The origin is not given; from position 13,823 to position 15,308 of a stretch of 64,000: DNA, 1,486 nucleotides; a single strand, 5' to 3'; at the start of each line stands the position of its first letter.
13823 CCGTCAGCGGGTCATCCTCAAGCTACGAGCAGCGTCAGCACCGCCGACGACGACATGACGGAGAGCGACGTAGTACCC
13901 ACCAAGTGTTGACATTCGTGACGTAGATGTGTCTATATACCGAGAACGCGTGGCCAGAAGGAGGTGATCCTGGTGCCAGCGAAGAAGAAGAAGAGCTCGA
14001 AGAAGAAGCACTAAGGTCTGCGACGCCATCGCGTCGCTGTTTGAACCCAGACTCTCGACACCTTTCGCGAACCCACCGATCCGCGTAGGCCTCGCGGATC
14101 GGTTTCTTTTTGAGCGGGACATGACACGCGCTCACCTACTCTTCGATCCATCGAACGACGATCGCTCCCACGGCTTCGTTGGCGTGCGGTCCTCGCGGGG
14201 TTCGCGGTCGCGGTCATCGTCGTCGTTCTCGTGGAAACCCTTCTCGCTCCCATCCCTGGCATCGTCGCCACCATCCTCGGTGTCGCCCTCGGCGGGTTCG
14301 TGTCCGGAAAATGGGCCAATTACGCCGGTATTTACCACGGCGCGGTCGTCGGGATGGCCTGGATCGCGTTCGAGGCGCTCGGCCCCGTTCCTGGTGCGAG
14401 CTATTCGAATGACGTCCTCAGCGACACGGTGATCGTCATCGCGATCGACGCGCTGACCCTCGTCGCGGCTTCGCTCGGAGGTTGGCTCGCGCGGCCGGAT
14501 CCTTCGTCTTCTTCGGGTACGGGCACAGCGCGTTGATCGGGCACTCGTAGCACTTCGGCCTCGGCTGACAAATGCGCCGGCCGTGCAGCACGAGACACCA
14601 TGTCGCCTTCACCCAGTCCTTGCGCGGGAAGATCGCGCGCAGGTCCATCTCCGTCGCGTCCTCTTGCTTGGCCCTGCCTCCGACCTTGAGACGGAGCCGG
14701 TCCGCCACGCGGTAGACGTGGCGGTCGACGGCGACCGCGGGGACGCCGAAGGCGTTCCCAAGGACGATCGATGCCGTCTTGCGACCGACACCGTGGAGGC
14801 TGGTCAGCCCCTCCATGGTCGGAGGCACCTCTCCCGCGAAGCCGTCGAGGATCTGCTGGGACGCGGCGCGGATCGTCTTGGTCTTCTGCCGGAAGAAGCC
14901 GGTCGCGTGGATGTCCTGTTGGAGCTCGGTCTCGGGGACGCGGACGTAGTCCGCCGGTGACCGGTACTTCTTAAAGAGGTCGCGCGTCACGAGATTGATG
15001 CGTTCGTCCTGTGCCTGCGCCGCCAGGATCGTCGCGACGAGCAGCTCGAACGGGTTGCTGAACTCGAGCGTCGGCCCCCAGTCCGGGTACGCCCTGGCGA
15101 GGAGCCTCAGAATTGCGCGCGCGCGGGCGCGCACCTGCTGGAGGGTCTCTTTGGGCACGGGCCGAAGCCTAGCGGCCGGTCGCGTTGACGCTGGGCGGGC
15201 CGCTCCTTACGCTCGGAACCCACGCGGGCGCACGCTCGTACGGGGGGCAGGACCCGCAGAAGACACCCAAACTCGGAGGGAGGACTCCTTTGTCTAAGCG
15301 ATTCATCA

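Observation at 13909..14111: Free-standing micro-gene: strong promoter, 13-nt perfect Shine-Dalgarno, 13-codon poly-Lys ORF, terminator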

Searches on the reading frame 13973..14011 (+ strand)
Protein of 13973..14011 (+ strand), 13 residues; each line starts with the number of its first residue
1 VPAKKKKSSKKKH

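Call 46: search_solved_structures(query=A4, max_evalue=10, show_alignments=3)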
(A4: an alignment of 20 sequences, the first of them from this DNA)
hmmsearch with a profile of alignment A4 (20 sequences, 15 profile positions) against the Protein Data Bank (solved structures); distinct sequences matched with E-value up to 10: 0.
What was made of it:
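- On bS22 (AURKAIP1/COX24-domain small ribosomal protein): A profile of 20 variants against all PDB chains gives 0 hits at E <= 10 (call 46).
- On bL37 / Thx: PDB ribosome entries that include bL37 and Thx chains were part of the library searched (call 46).
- A profile of 20 variants finds no PDB chain at E <= 10 (call 46).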

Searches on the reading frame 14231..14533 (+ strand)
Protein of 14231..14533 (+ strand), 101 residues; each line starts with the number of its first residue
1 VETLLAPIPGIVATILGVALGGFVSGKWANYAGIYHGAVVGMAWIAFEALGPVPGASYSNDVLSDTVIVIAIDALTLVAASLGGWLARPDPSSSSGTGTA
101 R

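Call 29: search_protein_families(library=ncbifam, proteins=[window:14231-14533:+], max_evalue=0.01)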
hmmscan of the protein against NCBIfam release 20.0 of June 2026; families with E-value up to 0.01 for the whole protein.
window:14231-14533:+ (101 aa): 1 family
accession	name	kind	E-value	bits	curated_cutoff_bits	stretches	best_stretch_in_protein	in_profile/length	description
TIGR04086.1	TIGR04086_membr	hypoth_equivalog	0.00027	21.1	30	1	7-86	36-111/115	TIGR04086 family membrane protein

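Call 30: search_protein_families(library=pfam, proteins=[window:14231-14533:+], max_evalue=0.01)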
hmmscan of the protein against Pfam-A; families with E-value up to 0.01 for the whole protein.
window:14231-14533:+ (101 aa): 1 family
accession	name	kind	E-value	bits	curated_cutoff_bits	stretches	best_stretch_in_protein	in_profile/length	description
PF12670.12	DUF3792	-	0.00023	21.7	31.3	1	10-85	41-113/115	Protein of unknown function (DUF3792)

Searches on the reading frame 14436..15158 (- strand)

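Call 29: search_protein_families(library=ncbifam, proteins=[window:14436-15158:-], max_evalue=0.01)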
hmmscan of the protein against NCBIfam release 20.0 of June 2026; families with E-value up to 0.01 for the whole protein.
window:14436-15158:- (240 aa): 7 families
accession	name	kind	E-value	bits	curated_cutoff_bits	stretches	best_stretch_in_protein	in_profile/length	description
TIGR01083.1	nth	equivalog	6.2e-63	211.9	211.7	1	11-203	2-192/192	endonuclease III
NF007978.0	PRK10702.1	equivalog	7.1e-36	123.8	405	1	14-218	7-209/211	endonuclease III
TIGR01084.1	mutY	equivalog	1.3e-17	64.3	286.5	1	35-218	27-212/277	A/G-specific adenine glycosylase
NF053634.1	MonDNAglycDR2438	equivalog_domain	2.3e-12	46.9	400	1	35-212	19-204/219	monofunctional DNA glycosylase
NF008132.0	PRK10880.1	equivalog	2.2e-09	36.8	427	1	78-212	73-209/351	A/G-specific adenine glycosylase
NF010488.0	PRK13910.1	equivalog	3.9e-07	29.8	471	1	86-213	44-168/290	adenine-specific DNA glycosylase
NF010494.0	PRK13913.1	equivalog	0.00014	21.8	192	1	70-155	73-162/220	3-methyladenine DNA glycosylase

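Call 30: search_protein_families(library=pfam, proteins=[window:14436-15158:-], max_evalue=0.01)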
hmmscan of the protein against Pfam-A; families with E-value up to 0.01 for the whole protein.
window:14436-15158:- (240 aa): 2 families
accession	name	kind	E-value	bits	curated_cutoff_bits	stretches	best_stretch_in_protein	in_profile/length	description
PF00730.31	HhH-GPD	-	1.5e-17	64.3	26.2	1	41-173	1-102/108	HhH-GPD superfamily base excision DNA repair protein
PF00633.29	HHH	-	9e-06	25.7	24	1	107-133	2-28/30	Helix-hairpin-helix motif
